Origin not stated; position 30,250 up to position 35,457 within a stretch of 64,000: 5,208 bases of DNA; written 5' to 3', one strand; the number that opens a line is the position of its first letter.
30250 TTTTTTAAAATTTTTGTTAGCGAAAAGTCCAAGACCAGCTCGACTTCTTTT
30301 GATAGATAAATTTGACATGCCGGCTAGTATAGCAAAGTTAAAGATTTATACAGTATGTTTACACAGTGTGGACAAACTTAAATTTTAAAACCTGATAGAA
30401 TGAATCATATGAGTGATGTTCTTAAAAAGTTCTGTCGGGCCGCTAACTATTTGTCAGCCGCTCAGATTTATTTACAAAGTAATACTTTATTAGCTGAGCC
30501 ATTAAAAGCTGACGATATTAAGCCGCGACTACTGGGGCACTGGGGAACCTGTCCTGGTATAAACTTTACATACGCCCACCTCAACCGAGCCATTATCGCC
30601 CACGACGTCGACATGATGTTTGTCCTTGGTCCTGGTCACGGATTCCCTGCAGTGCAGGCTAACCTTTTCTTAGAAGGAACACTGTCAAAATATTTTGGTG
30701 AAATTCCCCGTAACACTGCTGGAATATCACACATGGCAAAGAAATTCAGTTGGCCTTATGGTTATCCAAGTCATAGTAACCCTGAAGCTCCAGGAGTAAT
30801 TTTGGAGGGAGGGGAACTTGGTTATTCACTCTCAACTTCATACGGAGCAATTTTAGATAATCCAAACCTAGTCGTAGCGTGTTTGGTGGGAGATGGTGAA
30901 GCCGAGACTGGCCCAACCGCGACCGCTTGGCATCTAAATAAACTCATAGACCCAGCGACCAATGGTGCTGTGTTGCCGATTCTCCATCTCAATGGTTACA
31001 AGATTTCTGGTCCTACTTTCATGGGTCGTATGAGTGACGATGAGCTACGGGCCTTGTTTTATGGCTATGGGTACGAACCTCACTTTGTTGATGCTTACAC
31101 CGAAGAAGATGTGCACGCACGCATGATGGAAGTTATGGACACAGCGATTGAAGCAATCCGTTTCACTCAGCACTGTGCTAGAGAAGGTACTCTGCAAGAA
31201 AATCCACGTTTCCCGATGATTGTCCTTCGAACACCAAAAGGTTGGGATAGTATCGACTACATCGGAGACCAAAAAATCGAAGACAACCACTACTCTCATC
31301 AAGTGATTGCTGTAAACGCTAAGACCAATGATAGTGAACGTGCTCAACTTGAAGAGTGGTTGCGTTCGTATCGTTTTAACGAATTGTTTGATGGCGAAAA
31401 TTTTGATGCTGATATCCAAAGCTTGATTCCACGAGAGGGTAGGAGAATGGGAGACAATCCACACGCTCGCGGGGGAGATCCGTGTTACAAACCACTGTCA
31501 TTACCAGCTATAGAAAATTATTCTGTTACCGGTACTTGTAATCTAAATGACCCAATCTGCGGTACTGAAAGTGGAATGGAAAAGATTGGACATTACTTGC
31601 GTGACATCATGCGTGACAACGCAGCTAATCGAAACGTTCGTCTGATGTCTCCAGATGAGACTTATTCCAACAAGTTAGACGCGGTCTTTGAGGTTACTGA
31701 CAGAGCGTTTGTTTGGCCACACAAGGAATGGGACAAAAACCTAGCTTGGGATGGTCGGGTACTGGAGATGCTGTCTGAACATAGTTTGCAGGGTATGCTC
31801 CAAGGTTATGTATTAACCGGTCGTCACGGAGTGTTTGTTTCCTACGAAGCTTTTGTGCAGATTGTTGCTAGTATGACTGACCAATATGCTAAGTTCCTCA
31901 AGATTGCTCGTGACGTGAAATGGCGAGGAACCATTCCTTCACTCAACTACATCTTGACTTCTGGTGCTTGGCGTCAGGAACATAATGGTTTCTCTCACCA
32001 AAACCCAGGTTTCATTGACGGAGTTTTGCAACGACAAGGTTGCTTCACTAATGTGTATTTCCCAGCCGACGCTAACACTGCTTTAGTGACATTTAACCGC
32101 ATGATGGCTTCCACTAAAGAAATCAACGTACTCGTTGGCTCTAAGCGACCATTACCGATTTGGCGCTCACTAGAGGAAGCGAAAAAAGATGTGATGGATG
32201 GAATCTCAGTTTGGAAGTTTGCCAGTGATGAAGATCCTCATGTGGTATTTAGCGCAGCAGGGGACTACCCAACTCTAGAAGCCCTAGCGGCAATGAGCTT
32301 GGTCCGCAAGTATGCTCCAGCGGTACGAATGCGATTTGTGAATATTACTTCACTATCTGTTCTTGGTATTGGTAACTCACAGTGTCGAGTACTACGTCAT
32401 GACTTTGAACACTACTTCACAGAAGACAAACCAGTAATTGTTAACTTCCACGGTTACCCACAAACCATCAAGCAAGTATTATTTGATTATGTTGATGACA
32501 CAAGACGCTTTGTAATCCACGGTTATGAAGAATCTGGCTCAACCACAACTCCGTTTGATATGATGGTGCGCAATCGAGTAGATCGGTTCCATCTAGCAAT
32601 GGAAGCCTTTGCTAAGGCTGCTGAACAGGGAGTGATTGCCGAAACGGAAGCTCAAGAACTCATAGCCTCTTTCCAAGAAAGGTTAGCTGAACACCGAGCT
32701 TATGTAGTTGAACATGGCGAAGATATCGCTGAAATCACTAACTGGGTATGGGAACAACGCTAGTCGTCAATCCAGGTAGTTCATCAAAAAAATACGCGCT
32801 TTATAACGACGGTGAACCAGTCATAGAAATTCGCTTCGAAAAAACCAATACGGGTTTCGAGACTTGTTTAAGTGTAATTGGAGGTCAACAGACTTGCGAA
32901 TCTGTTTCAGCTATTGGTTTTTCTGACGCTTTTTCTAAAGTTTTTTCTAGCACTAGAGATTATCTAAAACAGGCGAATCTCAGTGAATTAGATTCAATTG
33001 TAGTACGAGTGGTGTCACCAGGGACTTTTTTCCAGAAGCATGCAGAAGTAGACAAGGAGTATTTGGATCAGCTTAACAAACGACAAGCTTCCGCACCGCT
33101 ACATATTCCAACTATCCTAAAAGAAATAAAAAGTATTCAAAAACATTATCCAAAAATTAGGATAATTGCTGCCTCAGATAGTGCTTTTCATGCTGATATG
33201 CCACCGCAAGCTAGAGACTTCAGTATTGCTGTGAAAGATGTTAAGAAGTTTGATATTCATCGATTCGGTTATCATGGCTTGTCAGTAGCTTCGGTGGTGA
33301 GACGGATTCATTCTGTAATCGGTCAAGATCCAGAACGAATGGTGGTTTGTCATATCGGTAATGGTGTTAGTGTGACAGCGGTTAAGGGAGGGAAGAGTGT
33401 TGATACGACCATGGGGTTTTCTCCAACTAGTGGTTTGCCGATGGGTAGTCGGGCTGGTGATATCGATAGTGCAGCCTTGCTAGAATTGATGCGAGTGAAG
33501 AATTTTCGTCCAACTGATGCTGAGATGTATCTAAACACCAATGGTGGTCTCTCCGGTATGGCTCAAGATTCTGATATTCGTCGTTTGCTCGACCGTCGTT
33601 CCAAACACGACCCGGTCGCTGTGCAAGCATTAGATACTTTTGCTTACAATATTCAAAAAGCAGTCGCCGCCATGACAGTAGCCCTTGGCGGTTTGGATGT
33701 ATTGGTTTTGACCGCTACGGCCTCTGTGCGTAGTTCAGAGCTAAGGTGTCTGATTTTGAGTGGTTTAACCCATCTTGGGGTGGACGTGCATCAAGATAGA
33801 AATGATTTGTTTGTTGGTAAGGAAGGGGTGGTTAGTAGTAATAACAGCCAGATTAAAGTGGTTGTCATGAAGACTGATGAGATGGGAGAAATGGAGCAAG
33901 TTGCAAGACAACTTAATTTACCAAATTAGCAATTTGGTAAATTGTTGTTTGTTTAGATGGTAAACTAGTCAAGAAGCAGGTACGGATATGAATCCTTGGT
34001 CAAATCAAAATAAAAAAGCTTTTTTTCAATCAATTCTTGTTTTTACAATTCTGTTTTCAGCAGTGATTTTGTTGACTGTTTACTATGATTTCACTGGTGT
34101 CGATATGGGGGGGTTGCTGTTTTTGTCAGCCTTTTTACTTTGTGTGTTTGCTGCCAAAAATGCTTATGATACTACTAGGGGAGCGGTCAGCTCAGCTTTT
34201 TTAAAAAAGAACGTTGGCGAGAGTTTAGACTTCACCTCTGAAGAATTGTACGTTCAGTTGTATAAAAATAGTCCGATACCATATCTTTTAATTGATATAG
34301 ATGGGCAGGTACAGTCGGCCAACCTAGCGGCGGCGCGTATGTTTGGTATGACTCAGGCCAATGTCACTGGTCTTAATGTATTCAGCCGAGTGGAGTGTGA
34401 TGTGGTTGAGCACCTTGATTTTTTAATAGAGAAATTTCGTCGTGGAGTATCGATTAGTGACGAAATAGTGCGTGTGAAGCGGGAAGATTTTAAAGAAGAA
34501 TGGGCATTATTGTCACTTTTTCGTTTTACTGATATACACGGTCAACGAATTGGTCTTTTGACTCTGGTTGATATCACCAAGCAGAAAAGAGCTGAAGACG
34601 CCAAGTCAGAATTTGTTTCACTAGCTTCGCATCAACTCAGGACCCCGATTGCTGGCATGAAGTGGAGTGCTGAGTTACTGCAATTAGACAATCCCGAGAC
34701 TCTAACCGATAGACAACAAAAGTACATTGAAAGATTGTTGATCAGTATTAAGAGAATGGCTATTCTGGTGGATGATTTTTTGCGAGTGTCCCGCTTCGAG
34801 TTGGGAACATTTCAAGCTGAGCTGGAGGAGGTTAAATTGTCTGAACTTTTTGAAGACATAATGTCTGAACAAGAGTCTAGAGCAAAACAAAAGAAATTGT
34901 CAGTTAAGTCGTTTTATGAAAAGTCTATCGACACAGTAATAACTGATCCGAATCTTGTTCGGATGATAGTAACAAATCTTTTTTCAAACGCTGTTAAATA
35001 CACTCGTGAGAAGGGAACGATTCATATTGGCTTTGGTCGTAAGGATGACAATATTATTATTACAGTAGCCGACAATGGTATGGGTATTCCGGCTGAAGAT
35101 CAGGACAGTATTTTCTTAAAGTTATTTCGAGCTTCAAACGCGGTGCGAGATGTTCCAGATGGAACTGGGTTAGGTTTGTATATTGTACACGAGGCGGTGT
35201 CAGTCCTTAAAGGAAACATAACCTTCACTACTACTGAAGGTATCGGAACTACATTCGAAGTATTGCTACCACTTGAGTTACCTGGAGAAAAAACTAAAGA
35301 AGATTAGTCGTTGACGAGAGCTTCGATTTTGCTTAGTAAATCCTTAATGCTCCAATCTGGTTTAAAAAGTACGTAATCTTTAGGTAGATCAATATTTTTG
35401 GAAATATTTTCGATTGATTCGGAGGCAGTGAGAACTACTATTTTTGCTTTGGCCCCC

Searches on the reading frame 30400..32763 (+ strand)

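Call 64: search_protein_families(library=pfam, proteins=[window:30400-32763:+], max_evalue=0.001)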
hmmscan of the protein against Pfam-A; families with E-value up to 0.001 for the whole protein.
window:30400-32763:+ (787 aa): 3 families
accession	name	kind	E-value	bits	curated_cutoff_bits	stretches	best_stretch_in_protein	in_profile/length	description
PF09364.15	XFP_N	-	3.1e-139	464.3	23.7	1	8-359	10-362/364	XFP N-terminal domain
PF03894.20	XFP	-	5.2e-74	248.3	22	1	395-570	2-176/177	D-xylulose 5-phosphate/D-fructose 6-phosphate phosphoketolase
PF09363.15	XFP_C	-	4.5e-62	209.5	23.4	1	582-784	1-202/202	XFP C-terminal domain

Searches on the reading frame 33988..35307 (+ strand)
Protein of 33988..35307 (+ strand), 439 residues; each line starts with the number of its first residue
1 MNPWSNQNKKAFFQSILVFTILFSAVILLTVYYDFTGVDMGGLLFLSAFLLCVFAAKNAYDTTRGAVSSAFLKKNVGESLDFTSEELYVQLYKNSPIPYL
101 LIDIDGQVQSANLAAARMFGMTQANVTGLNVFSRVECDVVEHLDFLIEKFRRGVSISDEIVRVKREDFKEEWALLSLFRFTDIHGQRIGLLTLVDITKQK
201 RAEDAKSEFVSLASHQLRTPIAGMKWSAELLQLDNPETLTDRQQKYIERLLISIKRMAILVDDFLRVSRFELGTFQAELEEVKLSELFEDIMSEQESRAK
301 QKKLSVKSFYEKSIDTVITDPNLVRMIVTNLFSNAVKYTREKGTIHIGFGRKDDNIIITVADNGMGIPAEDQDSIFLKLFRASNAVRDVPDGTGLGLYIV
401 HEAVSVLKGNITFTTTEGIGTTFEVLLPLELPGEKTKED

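Call 64: search_protein_families(library=pfam, proteins=[window:33988-35307:+], max_evalue=0.001)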
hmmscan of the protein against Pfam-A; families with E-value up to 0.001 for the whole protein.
window:33988-35307:+ (439 aa): 7 families
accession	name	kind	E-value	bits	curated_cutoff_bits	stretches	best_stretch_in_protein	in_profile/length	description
PF02518.31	HATPase_c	-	2.5e-24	86.3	26.4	1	320-430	2-110/111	Histidine kinase-, DNA gyrase B-, and HSP90-like ATPase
PF00512.31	HisKA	-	6.4e-15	55.4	26.9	1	205-272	1-65/66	His Kinase A (phospho-acceptor) domain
PF13426.13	PAS_9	-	7e-08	33.1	27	1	98-198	3-103/103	PAS domain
PF00989.32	PAS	-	4.2e-07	30.4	22.6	1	87-191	2-107/113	PAS fold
PF08448.16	PAS_4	-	4.2e-06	27.4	23.1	1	94-200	3-109/110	PAS fold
PF13188.13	PAS_8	-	2.3e-05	24.6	21.8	1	87-135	2-53/65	PAS domain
PF13581.12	HATPase_c_2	-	0.00024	21.6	27.4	1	324-405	32-110/127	Histidine kinase-like ATPase domain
